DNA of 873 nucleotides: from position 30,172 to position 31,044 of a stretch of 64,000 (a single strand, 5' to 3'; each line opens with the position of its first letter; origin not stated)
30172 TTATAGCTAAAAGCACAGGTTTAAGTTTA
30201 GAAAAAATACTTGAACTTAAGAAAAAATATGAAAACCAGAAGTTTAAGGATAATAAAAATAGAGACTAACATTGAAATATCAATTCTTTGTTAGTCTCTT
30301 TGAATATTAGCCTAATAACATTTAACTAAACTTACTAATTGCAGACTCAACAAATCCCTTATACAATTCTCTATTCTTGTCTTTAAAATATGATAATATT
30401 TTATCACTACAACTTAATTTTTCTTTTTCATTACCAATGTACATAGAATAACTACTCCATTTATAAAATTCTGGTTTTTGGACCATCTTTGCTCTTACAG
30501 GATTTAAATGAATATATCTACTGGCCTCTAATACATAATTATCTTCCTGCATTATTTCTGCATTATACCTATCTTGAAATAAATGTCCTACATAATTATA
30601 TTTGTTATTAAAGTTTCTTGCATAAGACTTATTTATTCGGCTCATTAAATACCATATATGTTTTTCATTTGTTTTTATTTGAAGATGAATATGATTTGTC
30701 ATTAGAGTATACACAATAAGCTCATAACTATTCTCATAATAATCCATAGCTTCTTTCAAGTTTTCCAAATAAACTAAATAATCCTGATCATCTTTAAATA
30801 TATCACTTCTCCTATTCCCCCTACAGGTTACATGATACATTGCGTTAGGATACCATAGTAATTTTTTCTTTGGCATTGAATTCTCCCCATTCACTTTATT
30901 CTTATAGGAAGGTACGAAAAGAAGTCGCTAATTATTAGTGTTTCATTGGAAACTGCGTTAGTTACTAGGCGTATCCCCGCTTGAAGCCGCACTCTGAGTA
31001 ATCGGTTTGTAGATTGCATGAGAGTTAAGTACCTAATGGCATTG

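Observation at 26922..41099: Candidate cassette-exchange system: five co-oriented palindromic sites whose flanks occur in all four combinations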

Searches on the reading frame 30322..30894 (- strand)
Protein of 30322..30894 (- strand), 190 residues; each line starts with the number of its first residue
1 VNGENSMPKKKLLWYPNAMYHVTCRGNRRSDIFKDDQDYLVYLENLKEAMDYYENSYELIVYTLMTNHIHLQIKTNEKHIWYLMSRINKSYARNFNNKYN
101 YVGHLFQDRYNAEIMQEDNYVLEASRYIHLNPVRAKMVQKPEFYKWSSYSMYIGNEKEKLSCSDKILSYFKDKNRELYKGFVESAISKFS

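Call 10: search_protein_families(library=pfam, proteins=[window:30322-30894:-], max_evalue=0.01)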
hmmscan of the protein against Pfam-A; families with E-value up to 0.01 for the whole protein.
window:30322-30894:- (190 aa): 1 family
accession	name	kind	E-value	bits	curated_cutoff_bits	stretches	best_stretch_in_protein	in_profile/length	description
PF01797.21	Y1_Tnp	-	4.1e-11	43.5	23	1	17-129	4-119/121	Transposase IS200 like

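Call 27: search_protein_families(library=ncbifam, proteins=[window:30322-30894:-], max_evalue=0.01)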
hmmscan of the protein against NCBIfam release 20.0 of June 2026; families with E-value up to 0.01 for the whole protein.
window:30322-30894:- (190 aa): 1 family
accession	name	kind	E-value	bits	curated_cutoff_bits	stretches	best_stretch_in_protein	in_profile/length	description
NF047646.1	REP_Tyr_transpos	equivalog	4.2e-17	62.4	80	1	13-147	5-146/146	REP-associated tyrosine transposase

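Call 39: find_homologous_proteins(query=window:30322-30894:-, max_evalue=1e-20)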
Query window:30322-30894:- (190 aa): 1927 proteins with E <= 1e-20 among 2242 candidates; the best 120 are listed.
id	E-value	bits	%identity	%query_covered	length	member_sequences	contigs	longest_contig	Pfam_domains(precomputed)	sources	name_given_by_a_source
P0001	7.8e-119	412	100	97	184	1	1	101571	PF01797.22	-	-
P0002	2.8e-100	352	84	97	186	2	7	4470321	PF01797.22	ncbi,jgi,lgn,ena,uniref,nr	ncbi:transposase [Clostridium pasteurianum]|uniref:transposase n=1 Tax=Clostridium pasteurianum TaxI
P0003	1.6e-89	317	80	94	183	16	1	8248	PF01797.22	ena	-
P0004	1.0e-88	314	75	95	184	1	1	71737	PF01797.22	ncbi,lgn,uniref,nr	ncbi:transposase [Clostridium grantii]|uniref:REP element-mobilizing transposase RayT n=1 Tax=Clostr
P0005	5.4e-88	312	78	95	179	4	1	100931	PF01797.22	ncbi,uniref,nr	ncbi:transposase [Clostridium autoethanogenum]|uniref:Transposase n=1 Tax=Clostridium autoethanogenu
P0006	1.0e-87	311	77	94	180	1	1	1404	PF01797.22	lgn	-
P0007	2.5e-87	310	76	95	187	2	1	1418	PF01797.22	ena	-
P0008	2.1e-86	307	78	94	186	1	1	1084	PF01797.22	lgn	-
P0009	7.6e-83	295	70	97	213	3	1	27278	PF01797.22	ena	-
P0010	1.3e-82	294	70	97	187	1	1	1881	PF01797.22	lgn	-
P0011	3.8e-82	293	70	95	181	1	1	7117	PF01797.22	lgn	-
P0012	5.1e-82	292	74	93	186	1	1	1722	PF01797.22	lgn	-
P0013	7.1e-82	292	74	95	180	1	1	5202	-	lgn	-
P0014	7.6e-81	289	70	94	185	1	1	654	PF01797.22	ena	-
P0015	1.1e-80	288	69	94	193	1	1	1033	PF01797.22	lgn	-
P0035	3.6e-72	260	64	95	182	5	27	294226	PF01797.22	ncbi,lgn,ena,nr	ncbi:MAG: hypothetical protein Q607_CBUC00182G0096 [Clostridium butyricum DORA_1]|nr:MAG: hypothetic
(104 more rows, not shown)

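Call 40: find_encoding_contigs(protein=P0002, flank=6000, max_places=3)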
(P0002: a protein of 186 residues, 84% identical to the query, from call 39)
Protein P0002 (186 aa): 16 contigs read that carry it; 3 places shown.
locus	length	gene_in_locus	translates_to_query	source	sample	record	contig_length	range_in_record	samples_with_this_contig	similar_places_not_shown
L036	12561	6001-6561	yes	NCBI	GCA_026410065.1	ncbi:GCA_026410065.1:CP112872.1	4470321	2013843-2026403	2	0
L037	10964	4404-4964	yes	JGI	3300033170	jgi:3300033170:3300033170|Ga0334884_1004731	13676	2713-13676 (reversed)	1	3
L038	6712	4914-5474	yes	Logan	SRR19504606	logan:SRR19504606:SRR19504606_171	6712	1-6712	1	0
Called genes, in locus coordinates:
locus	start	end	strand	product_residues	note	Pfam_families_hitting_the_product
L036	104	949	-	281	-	PF04754:Transposase_31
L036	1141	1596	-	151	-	-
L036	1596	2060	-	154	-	PF13151:DUF3990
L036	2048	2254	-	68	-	-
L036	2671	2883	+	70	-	-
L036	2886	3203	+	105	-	PF01527:HTH_Tnp_1 (weak)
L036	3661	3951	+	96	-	PF03683:UPF0175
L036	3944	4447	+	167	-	PF11848:DUF3368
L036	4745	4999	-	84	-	-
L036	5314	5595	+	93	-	-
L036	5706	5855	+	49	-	-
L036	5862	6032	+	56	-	-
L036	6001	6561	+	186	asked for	PF01797:Y1_Tnp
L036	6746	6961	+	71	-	-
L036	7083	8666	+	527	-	PF09820:AAA-ATPase_like, PF14516:AAA_35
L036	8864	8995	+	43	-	PF14070:YjfB_motility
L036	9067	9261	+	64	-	PF00535:Glycos_transf_2 (weak)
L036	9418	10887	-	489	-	PF00015:MCPsignal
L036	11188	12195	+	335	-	PF08545:ACP_syn_III, PF08541:ACP_syn_III_C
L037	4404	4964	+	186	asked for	PF01797:Y1_Tnp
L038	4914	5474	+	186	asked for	PF01797:Y1_Tnp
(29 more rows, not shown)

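Call 41: find_encoding_contigs(protein=P0005, flank=6000, max_places=2)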
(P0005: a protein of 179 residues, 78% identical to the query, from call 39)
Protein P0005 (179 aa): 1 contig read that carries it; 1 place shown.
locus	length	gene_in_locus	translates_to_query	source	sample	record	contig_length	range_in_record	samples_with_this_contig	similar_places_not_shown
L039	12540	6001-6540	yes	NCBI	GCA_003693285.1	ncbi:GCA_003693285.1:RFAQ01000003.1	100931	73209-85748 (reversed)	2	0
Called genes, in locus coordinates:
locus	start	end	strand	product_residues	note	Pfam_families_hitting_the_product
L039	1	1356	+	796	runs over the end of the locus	PF14559:TPR_19 (weak), PF13414:TPR_11 (weak), PF00534:Glycos_transf_1, PF13692:Glyco_trans_1_4, PF13489:Methyltransf_23 (weak), PF08241:Methyltransf_11, PF13649:Methyltransf_25, PF13847:Methyltransf_31, +4 more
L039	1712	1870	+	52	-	-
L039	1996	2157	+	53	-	-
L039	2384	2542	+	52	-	-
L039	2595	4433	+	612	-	-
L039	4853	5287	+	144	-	-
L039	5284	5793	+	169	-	-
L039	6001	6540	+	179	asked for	PF01797:Y1_Tnp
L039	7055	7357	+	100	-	PF01909:NTP_transf_2, PF18765:Polbeta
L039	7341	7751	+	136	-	PF08780:NTase_sub_bind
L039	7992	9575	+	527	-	PF09820:AAA-ATPase_like (faint), PF14516:AAA_35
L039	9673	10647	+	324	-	PF21360:PylC-like_N, PF02655:ATP-grasp_3, PF07478:Dala_Dala_lig_C, PF08443:RimK (weak), PF13535:ATP-grasp_4, PF15632:ATPgrasp_Ter, PF06973:DUF1297 (weak)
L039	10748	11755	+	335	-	PF00106:adh_short, PF01073:3Beta_HSD, PF01370:Epimerase, PF02719:Polysacc_synt_2, PF04321:RmlD_sub_bind (weak), PF05368:NmrA (weak), PF07993:NAD_binding_4, PF16363:GDP_Man_Dehyd, +2 more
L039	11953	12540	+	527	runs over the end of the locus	PF09820:AAA-ATPase_like (faint)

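Call 42: find_encoding_contigs(protein=P0035, flank=6000, max_places=3)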
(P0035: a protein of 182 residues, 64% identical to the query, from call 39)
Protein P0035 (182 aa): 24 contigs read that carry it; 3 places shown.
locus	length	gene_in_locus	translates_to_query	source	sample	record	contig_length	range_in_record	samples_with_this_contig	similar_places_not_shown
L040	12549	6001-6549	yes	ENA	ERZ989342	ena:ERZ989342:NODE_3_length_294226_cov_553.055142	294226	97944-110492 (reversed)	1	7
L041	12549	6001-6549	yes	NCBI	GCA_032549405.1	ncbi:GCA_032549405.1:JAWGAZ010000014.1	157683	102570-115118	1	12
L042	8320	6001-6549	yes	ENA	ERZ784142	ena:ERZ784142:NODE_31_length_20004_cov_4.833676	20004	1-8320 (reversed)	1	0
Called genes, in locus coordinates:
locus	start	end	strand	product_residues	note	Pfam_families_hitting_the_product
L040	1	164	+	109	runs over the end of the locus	-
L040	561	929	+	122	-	PF05635:23S_rRNA_IVP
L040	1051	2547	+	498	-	PF00669:Flagellin_N, PF00700:Flagellin_C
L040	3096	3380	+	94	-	-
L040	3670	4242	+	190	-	PF01797:Y1_Tnp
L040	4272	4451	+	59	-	PF14070:YjfB_motility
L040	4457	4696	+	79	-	-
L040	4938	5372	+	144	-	-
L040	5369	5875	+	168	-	-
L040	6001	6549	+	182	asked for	PF01797:Y1_Tnp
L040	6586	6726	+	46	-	PF14070:YjfB_motility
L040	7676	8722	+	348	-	PF00535:Glycos_transf_2, PF13414:TPR_11 (faint), PF13431:TPR_17 (faint), PF00515:TPR_1 (faint), PF07719:TPR_2 (faint), PF13174:TPR_6 (faint), PF13181:TPR_8 (faint)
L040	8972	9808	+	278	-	PF00669:Flagellin_N, PF00700:Flagellin_C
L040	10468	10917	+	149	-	PF00460:Flg_bb_rod (weak)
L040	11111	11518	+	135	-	PF06429:Flg_bbr_C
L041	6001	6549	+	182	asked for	PF01797:Y1_Tnp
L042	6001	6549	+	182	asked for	PF01797:Y1_Tnp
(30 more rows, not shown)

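Call 55: search_solved_structures(query=window:30322-30894:-, max_evalue=0.01, show_alignments=2)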
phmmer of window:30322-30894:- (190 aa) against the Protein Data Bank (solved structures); distinct sequences matched with E-value up to 0.01: 0.

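Call 69: search_solved_structures(query=A3, max_evalue=1, show_alignments=2)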
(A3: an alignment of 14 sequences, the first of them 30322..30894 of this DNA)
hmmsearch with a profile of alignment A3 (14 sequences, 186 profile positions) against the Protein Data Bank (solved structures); distinct sequences matched with E-value up to 1: 4.
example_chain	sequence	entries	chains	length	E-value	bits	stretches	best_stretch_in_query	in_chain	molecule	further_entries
4er8_A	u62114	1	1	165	0.032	17.2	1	21-144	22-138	TnpArep for protein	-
3h7o_A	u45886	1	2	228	0.065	16.2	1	94-136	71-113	Group 3 allergen SMIPP-S Yv6023A04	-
4hhu_A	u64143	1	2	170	0.21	14.5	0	5-94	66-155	OR280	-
3zys_C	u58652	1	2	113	0.36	13.8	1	134-177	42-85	DYNAMIN-1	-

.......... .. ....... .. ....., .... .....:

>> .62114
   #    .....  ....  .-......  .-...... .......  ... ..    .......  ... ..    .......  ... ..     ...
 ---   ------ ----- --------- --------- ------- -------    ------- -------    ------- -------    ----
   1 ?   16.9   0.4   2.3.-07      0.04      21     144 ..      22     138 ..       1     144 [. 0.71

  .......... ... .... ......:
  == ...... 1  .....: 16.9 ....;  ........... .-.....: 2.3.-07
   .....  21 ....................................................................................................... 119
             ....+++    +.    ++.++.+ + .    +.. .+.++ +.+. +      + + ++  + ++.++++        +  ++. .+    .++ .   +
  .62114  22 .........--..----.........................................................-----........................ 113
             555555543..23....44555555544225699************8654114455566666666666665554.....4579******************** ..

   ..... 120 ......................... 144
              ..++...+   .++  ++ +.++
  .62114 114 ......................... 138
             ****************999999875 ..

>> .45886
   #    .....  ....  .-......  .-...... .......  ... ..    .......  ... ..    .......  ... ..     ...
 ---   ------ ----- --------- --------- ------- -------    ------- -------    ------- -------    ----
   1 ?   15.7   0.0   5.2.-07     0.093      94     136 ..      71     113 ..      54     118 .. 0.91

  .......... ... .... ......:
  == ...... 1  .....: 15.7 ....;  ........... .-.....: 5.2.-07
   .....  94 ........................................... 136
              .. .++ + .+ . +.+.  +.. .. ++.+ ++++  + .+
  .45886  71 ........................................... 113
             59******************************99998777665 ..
